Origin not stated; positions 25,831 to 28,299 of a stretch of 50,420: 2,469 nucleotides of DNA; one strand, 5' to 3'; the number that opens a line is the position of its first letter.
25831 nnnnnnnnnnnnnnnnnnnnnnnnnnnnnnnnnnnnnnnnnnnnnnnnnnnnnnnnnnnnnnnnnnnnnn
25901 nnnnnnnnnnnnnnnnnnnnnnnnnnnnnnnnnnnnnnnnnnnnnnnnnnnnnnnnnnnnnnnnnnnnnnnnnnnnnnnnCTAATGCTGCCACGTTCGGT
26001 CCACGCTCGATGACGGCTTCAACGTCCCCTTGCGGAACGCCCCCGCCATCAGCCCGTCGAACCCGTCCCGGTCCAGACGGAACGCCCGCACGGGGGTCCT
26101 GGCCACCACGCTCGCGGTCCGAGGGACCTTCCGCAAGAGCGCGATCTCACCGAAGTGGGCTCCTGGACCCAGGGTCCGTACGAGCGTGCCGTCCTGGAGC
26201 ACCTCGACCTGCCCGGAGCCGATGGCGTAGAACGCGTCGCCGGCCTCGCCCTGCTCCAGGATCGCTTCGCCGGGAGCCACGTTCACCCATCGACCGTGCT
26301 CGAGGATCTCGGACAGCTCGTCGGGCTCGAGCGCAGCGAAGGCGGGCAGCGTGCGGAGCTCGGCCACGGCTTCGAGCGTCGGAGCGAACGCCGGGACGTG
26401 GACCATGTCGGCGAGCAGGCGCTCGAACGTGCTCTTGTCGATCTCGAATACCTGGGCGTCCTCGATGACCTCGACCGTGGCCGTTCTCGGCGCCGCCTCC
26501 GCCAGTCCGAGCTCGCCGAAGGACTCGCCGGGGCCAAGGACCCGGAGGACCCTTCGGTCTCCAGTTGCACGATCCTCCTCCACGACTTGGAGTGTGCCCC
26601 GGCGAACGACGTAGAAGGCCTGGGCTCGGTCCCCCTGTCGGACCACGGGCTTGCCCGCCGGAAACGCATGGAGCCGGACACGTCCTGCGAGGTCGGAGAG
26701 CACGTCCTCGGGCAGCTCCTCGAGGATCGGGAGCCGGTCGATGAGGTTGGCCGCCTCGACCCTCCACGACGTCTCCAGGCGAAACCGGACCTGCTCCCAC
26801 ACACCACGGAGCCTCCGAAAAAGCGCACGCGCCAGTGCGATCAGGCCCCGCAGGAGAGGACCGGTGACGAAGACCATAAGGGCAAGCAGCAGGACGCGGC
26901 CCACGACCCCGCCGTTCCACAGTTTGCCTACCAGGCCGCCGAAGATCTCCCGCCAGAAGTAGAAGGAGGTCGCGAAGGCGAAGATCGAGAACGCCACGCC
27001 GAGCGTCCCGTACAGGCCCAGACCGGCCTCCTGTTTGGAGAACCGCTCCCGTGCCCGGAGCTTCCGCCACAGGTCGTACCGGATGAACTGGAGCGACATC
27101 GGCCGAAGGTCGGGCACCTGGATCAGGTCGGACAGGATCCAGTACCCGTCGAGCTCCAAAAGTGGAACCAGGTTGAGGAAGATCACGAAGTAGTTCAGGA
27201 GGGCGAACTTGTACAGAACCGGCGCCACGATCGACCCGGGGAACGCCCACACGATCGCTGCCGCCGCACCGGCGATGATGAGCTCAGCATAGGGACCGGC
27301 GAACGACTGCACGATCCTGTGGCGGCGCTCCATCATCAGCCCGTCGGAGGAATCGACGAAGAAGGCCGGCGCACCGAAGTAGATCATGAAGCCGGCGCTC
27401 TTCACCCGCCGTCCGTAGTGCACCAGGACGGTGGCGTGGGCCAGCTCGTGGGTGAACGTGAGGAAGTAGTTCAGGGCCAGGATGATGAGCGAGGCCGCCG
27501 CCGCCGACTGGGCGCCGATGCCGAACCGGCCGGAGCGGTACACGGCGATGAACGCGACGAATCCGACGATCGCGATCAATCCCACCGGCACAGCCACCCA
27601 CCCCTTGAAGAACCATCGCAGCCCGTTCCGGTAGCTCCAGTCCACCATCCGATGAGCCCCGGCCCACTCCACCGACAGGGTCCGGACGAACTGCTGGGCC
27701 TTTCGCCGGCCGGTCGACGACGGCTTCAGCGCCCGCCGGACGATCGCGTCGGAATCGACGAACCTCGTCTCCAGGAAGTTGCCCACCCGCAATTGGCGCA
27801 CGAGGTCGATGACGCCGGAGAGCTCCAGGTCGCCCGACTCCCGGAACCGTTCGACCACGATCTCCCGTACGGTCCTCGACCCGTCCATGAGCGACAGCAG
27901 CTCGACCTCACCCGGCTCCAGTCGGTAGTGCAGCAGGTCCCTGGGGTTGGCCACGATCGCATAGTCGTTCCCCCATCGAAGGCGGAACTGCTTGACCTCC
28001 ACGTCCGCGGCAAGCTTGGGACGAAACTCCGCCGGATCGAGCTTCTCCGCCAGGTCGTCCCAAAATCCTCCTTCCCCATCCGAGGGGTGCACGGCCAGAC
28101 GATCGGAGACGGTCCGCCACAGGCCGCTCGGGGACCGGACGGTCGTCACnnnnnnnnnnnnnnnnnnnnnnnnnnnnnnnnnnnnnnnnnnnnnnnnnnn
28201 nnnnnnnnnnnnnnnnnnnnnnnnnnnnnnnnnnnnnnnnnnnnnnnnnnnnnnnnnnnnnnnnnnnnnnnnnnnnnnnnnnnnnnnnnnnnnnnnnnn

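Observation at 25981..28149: Three-part fusion: PqqD/RRE-like domain, M50 site-2 protease core, and tandem cNMP-binding domains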

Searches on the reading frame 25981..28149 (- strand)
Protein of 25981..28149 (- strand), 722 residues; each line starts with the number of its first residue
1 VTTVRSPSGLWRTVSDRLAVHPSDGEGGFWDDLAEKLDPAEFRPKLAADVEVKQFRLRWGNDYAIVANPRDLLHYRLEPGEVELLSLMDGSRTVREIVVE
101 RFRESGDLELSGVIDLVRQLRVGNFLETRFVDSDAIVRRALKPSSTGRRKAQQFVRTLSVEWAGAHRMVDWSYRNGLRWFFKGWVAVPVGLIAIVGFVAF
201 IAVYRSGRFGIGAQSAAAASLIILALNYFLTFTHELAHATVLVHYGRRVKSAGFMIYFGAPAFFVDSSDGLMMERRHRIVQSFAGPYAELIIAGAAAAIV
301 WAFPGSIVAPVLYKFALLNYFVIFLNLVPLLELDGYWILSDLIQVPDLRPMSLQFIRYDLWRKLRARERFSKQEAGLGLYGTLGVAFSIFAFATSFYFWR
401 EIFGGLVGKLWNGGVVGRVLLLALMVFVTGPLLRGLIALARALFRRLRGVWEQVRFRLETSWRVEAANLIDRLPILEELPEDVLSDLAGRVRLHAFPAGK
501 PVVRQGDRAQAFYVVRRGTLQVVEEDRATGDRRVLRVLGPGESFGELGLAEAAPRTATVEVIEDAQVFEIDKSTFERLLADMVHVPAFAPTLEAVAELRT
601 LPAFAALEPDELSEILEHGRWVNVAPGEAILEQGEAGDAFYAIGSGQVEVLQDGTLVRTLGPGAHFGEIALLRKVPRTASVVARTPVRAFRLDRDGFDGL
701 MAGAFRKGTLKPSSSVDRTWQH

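Call 6: search_protein_families(library=pfam, proteins=[window:25981-28149:-], max_evalue=1)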
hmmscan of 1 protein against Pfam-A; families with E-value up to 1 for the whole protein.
window:25981-28149:- (722 aa): 2 families
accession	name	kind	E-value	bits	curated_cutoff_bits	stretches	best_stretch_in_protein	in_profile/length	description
PF00027.35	cNMP_binding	-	1.9e-44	149.9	27.5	2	495-580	3-87/89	Cyclic nucleotide-binding domain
PF02163.28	Peptidase_M50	-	1.1e-06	28.6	27.2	2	309-345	160-196/221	Peptidase family M50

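Call 7: search_protein_families(library=ncbifam, proteins=[window:25981-28149:-], max_evalue=1)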
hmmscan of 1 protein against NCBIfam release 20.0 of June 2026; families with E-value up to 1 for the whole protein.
window:25981-28149:- (722 aa): 12 families
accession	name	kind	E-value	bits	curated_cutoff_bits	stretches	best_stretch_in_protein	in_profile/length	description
NF041824.1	daptide_HExxH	equivalog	8.2e-47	160.1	300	1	59-440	13-376/379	daptide biosynthesis intramembrane metalloprotease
NF058543.1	ActPatMycb56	equivalog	2.2e-27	95.8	460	2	603-701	3-105/317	acetyltransferase Pat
NF041163.2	encap_f2b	equivalog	1.8e-17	63.6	400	2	460-581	64-185/450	family 2B encapsulin nanocompartment shell protein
NF008732.0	PRK11753.1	equivalog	9.8e-15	54.6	266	2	483-581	15-113/214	cAMP-activated global transcriptional regulator CRP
NF058609.1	RiPP_HExxH_LiaK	equivalog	1e-11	45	225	1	208-345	80-214/246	YydH/LiaK family epipeptide maturation metalloprotease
NF052518.1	TransRegLdrP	equivalog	4.2e-09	36.7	300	2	501-576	9-82/195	transcriptional regulator LdrP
TIGR03896.1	cyc_nuc_ocin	subfamily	3e-07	30.1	161.05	1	468-579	138-248/317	bacteriocin-type transport-associated protein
NF006901.0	PRK09392.1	equivalog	1.7e-05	24.3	211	2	467-571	6-108/236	transcriptional activator FtrB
NF010499.0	PRK13918.1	equivalog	0.00052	19.6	274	1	496-570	17-88/205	CRP/FNR family transcriptional regulator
NF050815.1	TransActFtrBCaul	equivalog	0.00087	18.6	300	1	470-578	11-117/251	transcriptional activator FtrB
NF007707.0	PRK10402.1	subfamily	0.02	14.5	180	1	485-585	25-125/226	transcriptional regulator YeiL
TIGR04248.1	SCM_PqqD_rel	equivalog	0.12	12.6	100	1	61-100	13-52/84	SynChlorMet cassette protein ScmD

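Call 11: find_homologous_proteins(query=window:25981-28149:-, max_evalue=0.00001)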
Query window:25981-28149:- (722 aa): 1402 proteins with E <= 0.00001 among 8000 candidates; the best 120 are listed.
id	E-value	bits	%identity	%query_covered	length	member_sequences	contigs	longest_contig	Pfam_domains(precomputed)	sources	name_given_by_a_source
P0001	0.0e+0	1605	100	100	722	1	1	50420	PF02163.29,PF00027.36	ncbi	-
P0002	0.0e+0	1603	100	100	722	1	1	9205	PF02163.29,PF00027.36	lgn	-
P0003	0.0e+0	1585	98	100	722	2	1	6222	PF02163.29,PF00027.36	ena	-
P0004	0.0e+0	1473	91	100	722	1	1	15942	PF02163.29,PF00027.36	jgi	jgi:CRP-like cAMP-binding protein/Zn-dependent protease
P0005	0.0e+0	1470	91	100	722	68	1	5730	PF02163.29,PF00027.36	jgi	jgi:CRP-like cAMP-binding protein/Zn-dependent protease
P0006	0.0e+0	1466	94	97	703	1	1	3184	PF02163.29,PF00027.36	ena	-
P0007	0.0e+0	1462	91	99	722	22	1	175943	PF02163.29,PF00027.36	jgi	jgi:CRP-like cAMP-binding protein/Zn-dependent protease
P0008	0.0e+0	1445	89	100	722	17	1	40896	PF02163.29,PF00027.36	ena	-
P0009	0.0e+0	1439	92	97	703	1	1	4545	PF02163.29,PF00027.36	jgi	jgi:CRP-like cAMP-binding protein/Zn-dependent protease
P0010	0.0e+0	1435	90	98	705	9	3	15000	PF02163.29,PF00027.36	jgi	jgi:CRP-like cAMP-binding protein/Zn-dependent protease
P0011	0.0e+0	1428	88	100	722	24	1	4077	PF02163.29,PF00027.36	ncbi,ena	-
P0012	0.0e+0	1423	89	100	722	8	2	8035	PF02163.29,PF00027.36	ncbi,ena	ncbi:MAG TPA: cyclic nucleotide-binding domain-containing protein [Actinomycetota bacterium]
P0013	0.0e+0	1419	87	100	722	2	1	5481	PF02163.29,PF00027.36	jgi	-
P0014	0.0e+0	1412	88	100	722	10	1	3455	PF02163.29,PF00027.36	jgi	jgi:CRP-like cAMP-binding protein/Zn-dependent protease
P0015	0.0e+0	1406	86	100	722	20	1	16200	PF02163.29,PF00027.36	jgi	jgi:CRP-like cAMP-binding protein/Zn-dependent protease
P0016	0.0e+0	1399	86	100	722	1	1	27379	PF02163.29,PF00027.36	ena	-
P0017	0.0e+0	1398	86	100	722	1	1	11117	PF02163.29,PF00027.36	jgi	-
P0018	0.0e+0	1398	86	100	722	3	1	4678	PF02163.29,PF00027.36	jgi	jgi:CRP-like cAMP-binding protein/Zn-dependent protease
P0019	0.0e+0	1395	86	99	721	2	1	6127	PF02163.29,PF00027.36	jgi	jgi:CRP-like cAMP-binding protein/Zn-dependent protease/multisubunit Na+/H+ antiporter MnhG subunit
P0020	0.0e+0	1389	86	100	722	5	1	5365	PF02163.29,PF00027.36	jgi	jgi:CRP-like cAMP-binding protein/Zn-dependent protease/multisubunit Na+/H+ antiporter MnhG subunit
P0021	0.0e+0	1387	86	100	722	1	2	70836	PF02163.29,PF00027.36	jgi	jgi:CRP-like cAMP-binding protein/Zn-dependent protease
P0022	0.0e+0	1382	85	100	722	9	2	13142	PF02163.29,PF00027.36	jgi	jgi:CRP-like cAMP-binding protein/Zn-dependent protease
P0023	0.0e+0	1357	84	100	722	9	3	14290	PF02163.29,PF00027.36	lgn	-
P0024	0.0e+0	1343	83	100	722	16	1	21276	PF02163.29,PF00027.36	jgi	jgi:CRP-like cAMP-binding protein/Zn-dependent protease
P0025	0.0e+0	1311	83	100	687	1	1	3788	PF02163.29,PF00027.36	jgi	jgi:CRP-like cAMP-binding protein/Zn-dependent protease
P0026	0.0e+0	1306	80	100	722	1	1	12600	PF02163.29,PF00027.36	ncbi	-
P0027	0.0e+0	1280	78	100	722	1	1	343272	PF02163.29,PF00027.36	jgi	jgi:CRP-like cAMP-binding protein/Zn-dependent protease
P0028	0.0e+0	1278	78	100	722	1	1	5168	PF02163.29,PF00027.36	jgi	jgi:CRP-like cAMP-binding protein/Zn-dependent protease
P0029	0.0e+0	1240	76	100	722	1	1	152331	PF02163.29,PF00027.36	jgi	jgi:CRP-like cAMP-binding protein/Zn-dependent protease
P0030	0.0e+0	1238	78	99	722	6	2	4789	PF02163.29,PF00027.36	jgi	-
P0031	0.0e+0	1175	73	99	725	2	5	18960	PF02163.29,PF00027.36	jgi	jgi:CRP-like cAMP-binding protein/Zn-dependent protease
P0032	0.0e+0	1168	72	100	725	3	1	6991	PF02163.29,PF00027.36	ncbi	-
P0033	0.0e+0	1162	84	88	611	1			PF02163.29,PF00027.36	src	-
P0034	0.0e+0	1152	70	100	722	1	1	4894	PF02163.29,PF00027.36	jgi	jgi:CRP-like cAMP-binding protein/Zn-dependent protease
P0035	0.0e+0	1150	70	99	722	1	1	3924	PF00027.36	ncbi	-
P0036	0.0e+0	1150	71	100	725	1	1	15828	PF02163.29,PF00027.36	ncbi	-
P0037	0.0e+0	1140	69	99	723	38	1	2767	PF02163.29,PF00027.36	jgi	-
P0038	0.0e+0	1133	71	99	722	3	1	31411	PF00027.36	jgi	jgi:CRP-like cAMP-binding protein/Zn-dependent protease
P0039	0.0e+0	1132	69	100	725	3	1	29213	PF02163.29,PF00027.36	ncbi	-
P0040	0.0e+0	1126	71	97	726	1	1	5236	PF02163.29,PF00027.36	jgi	-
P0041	0.0e+0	1125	72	96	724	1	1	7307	PF02163.29,PF00027.36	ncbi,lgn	ncbi:MAG: cyclic nucleotide-binding domain-containing protein [Actinomycetota bacterium]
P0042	0.0e+0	1120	71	100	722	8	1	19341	PF02163.29,PF00027.36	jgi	-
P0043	0.0e+0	1108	69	99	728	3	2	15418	PF02163.29,PF00027.36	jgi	-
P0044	0.0e+0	1106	69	99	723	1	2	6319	PF02163.29,PF00027.36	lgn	-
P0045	0.0e+0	1106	71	97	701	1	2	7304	PF02163.29,PF00027.36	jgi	-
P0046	0.0e+0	1104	71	96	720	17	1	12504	PF02163.29,PF00027.36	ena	-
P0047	0.0e+0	1104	68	99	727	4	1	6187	PF02163.29,PF00027.36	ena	-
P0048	0.0e+0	1103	67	99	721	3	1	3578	PF02163.29,PF00027.36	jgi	jgi:CRP-like cAMP-binding protein/Zn-dependent protease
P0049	0.0e+0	1098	70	98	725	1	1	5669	PF02163.29,PF00027.36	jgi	jgi:CRP-like cAMP-binding protein/Zn-dependent protease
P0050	0.0e+0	1098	69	100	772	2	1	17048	PF02163.29,PF00027.36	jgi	jgi:CRP-like cAMP-binding protein/Zn-dependent protease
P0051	0.0e+0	1097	67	100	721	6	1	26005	PF02163.29,PF00027.36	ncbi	-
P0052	0.0e+0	1097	68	100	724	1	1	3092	PF02163.29,PF00027.36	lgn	-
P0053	0.0e+0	1095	67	100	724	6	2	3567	PF02163.29,PF00027.36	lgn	-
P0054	0.0e+0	1095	67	100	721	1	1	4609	PF02163.29,PF00027.36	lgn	-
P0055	0.0e+0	1094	67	100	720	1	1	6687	PF02163.29,PF00027.36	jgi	jgi:CRP-like cAMP-binding protein/Zn-dependent protease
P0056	0.0e+0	1094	67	100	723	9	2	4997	PF02163.29,PF00027.36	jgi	jgi:CRP-like cAMP-binding protein/Zn-dependent protease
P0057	0.0e+0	1093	69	99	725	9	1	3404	PF02163.29,PF00027.36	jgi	jgi:CRP-like cAMP-binding protein/Zn-dependent protease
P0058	0.0e+0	1091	69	100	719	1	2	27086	PF00027.36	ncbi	-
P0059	0.0e+0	1090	67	99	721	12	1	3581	PF00027.36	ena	-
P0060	0.0e+0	1089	68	100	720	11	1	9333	PF02163.29,PF00027.36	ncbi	ncbi:MAG: cyclic nucleotide-binding domain-containing protein [Solirubrobacterales bacterium]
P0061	0.0e+0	1088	70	98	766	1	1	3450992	PF02163.29,PF00027.36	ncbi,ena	-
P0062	0.0e+0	1088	68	97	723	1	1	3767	PF02163.29,PF00027.36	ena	-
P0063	0.0e+0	1088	68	97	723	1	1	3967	PF02163.29,PF00027.36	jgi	jgi:CRP-like cAMP-binding protein/Zn-dependent protease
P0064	0.0e+0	1087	68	96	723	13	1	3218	PF02163.29,PF00027.36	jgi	jgi:putative peptide zinc metalloprotease protein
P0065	0.0e+0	1087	70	97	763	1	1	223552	PF02163.29,PF00027.36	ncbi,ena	-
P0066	0.0e+0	1086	69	97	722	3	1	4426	PF02163.29,PF00027.36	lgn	-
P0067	0.0e+0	1086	66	100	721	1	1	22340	PF02163.29,PF00027.36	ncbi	ncbi:MAG: cyclic nucleotide-binding domain-containing protein [Actinomycetota bacterium]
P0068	0.0e+0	1085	69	96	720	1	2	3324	PF02163.29,PF00027.36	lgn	-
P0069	0.0e+0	1084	67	98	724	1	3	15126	PF02163.29,PF00027.36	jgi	jgi:CRP-like cAMP-binding protein/Zn-dependent protease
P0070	0.0e+0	1082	67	100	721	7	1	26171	PF02163.29,PF00027.36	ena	-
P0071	0.0e+0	1081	67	99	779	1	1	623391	PF02163.29,PF00027.36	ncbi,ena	-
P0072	0.0e+0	1081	66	100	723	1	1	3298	PF02163.29,PF00027.36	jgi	jgi:putative peptide zinc metalloprotease protein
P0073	0.0e+0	1080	66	100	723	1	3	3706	PF02163.29,PF00027.36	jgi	jgi:putative peptide zinc metalloprotease protein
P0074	0.0e+0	1080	66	100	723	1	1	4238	PF02163.29,PF00027.36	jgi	jgi:putative peptide zinc metalloprotease protein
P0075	0.0e+0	1079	67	100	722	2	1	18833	PF02163.29,PF00027.36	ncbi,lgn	-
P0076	0.0e+0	1079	68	96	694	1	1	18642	PF02163.29,PF00027.36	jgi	jgi:CRP-like cAMP-binding protein/Zn-dependent protease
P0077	0.0e+0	1079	66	100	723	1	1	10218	PF02163.29,PF00027.36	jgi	jgi:putative peptide zinc metalloprotease protein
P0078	0.0e+0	1079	66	100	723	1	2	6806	PF02163.29,PF00027.36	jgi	jgi:putative peptide zinc metalloprotease protein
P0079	0.0e+0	1078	68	96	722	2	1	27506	PF02163.29,PF00027.36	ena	-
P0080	0.0e+0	1077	68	97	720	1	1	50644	PF02163.29,PF00027.36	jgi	jgi:CRP-like cAMP-binding protein/Zn-dependent protease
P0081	0.0e+0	1075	65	100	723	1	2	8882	PF02163.29,PF00027.36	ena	-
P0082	0.0e+0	1075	70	96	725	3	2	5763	PF02163.29,PF00027.36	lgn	-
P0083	0.0e+0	1074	68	97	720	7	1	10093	PF02163.29,PF00027.36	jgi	jgi:CRP-like cAMP-binding protein/Zn-dependent protease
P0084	0.0e+0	1074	66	99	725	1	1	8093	PF02163.29,PF00027.36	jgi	jgi:CRP-like cAMP-binding protein/Zn-dependent protease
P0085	0.0e+0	1073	66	100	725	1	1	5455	PF02163.29,PF00027.36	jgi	jgi:CRP-like cAMP-binding protein/Zn-dependent protease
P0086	0.0e+0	1073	66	100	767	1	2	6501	PF02163.29,PF00027.36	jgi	jgi:CRP-like cAMP-binding protein/Zn-dependent protease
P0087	0.0e+0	1072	66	99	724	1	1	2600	PF02163.29,PF00027.36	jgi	jgi:CRP-like cAMP-binding protein/Zn-dependent protease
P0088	0.0e+0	1072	67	100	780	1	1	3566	PF02163.29,PF00027.36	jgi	jgi:CRP-like cAMP-binding protein/Zn-dependent protease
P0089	0.0e+0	1070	67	100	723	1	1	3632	PF02163.29,PF00027.36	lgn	-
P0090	0.0e+0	1070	67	96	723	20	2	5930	PF02163.29,PF00027.36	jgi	-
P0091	0.0e+0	1070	67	100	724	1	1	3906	PF02163.29,PF00027.36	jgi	jgi:CRP-like cAMP-binding protein/Zn-dependent protease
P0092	0.0e+0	1069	65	100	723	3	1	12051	PF02163.29,PF00027.36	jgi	-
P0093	0.0e+0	1067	64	100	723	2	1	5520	PF02163.29,PF00027.36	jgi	jgi:CRP-like cAMP-binding protein/Zn-dependent protease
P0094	0.0e+0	1067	67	98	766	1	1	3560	PF02163.29,PF00027.36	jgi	jgi:CRP-like cAMP-binding protein/Zn-dependent protease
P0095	0.0e+0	1067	67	96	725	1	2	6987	PF02163.29,PF00027.36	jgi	jgi:putative peptide zinc metalloprotease protein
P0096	0.0e+0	1062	67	96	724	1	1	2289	PF02163.29,PF00027.36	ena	-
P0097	0.0e+0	1062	69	97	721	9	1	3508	PF02163.29,PF00027.36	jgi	jgi:CRP-like cAMP-binding protein/Zn-dependent protease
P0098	0.0e+0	1060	65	100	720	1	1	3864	PF02163.29,PF00027.36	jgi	jgi:CRP-like cAMP-binding protein/Zn-dependent protease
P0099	0.0e+0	1060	67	99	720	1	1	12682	PF02163.29,PF00027.36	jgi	jgi:putative peptide zinc metalloprotease protein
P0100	0.0e+0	1060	67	96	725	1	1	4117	PF02163.29,PF00027.36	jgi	jgi:CRP-like cAMP-binding protein/Zn-dependent protease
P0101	0.0e+0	1060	66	100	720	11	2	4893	PF02163.29,PF00027.36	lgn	-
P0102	0.0e+0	1059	67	97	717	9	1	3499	PF02163.29,PF00027.36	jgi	-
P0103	0.0e+0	1058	65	99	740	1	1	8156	PF02163.29,PF00027.36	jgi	jgi:putative peptide zinc metalloprotease protein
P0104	0.0e+0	1058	68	96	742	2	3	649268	PF02163.29,PF00027.36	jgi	jgi:CRP-like cAMP-binding protein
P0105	0.0e+0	1056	65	99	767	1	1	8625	PF02163.29,PF00027.36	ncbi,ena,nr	ncbi:MAG TPA: cyclic nucleotide-binding domain-containing protein [Actinomycetota bacterium]|nr:cycl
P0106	0.0e+0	1056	66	99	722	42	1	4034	PF02163.29,PF00027.36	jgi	jgi:CRP-like cAMP-binding protein/Zn-dependent protease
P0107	0.0e+0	1055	68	99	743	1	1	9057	PF02163.29,PF00027.36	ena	-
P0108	0.0e+0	1054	65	100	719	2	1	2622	PF02163.29,PF00027.36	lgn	-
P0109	0.0e+0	1053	67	97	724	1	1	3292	PF02163.29,PF00027.36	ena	-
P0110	0.0e+0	1051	66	99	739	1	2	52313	PF02163.29,PF00027.36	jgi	-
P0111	0.0e+0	1051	66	99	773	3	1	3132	PF02163.29,PF00027.36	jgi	jgi:CRP-like cAMP-binding protein/Zn-dependent protease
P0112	0.0e+0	1049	67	96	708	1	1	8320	PF02163.29,PF00027.36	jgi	jgi:CRP-like cAMP-binding protein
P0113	0.0e+0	1048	67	96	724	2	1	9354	PF02163.29,PF00027.36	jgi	jgi:CRP-like cAMP-binding protein/Zn-dependent protease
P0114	0.0e+0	1047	66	99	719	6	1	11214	PF02163.29,PF00027.36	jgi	jgi:putative peptide zinc metalloprotease protein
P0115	0.0e+0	1047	66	99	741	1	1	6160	PF02163.29,PF00027.36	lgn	-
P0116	0.0e+0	1047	65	100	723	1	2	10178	PF02163.29,PF00027.36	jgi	jgi:CRP-like cAMP-binding protein/Zn-dependent protease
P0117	0.0e+0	1046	66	99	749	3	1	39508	PF02163.29,PF00027.36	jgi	jgi:CRP-like cAMP-binding protein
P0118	0.0e+0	1046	65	97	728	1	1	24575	PF02163.29,PF00027.36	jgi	jgi:CRP-like cAMP-binding protein/Zn-dependent protease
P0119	0.0e+0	1046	67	96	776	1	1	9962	PF02163.29,PF00027.36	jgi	jgi:CRP-like cAMP-binding protein/Zn-dependent protease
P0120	0.0e+0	1045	65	99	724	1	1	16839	PF02163.29,PF00027.36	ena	-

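Call 12: search_solved_structures(query=window:25981-28149:-, max_evalue=1)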
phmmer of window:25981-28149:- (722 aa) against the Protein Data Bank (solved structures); distinct sequences matched with E-value up to 1: 220 (the best 60 are shown).
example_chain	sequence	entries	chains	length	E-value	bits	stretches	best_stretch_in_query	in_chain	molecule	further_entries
9ya0_MA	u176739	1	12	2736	7.6e-40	140.2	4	488-702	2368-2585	PCR12, TGME49_219070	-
5ezr_A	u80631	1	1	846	1.3e-36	129.4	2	467-690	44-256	cGMP-dependent protein kinase, putative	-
4rz7_A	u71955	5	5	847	1.4e-36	129.4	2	467-690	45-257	cGMP-dependent protein kinase, putative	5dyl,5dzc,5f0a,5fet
9p74_A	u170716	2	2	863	1.5e-36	129.3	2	467-690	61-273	cGMP-dependent protein kinase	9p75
5dyk_A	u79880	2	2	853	1.8e-35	125.7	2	483-691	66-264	CGMP-dependent protein kinase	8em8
4din_B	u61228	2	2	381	9.1e-30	106.9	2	589-707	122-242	cAMP-dependent protein kinase type I-beta regulatory subunit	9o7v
1ne4_A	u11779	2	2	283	5.5e-29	104.3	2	589-707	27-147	cAMP-dependent protein kinase type I-alpha regulatory chain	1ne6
5jr7_B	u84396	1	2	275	5.5e-29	104.3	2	589-707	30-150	cAMP-dependent protein kinase type I-alpha regulatory subunit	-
1rgs_A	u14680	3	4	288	5.8e-29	104.2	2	589-707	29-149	CAMP DEPENDENT PROTEIN KINASE | cAMP-dependent protein kinase type I-alpha regulatory chain | cAMP-dependent protein kinase type I-alpha regulatory subunit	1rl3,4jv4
4x6r_B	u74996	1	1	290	1.5e-28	102.8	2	589-707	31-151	cAMP-dependent protein kinase type I-alpha regulatory subunit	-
2qcs_B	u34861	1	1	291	1.5e-28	102.8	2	589-707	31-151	cAMP-dependent protein kinase type I-alpha regulatory subunit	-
4mx3_A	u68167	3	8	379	1.6e-28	102.7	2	589-707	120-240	cAMP-dependent protein kinase type I-alpha regulatory subunit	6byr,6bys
6no7_B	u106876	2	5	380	1.7e-28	102.7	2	589-707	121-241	cAMP-dependent protein kinase type I-alpha regulatory subunit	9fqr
9edc_B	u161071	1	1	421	2.4e-28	102.2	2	589-707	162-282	cAMP-dependent protein kinase type I-alpha regulatory subunit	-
7lz4_A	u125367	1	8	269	3.8e-28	101.5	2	591-707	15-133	cAMP-dependent protein kinase type I-alpha regulatory subunit, N-terminally processed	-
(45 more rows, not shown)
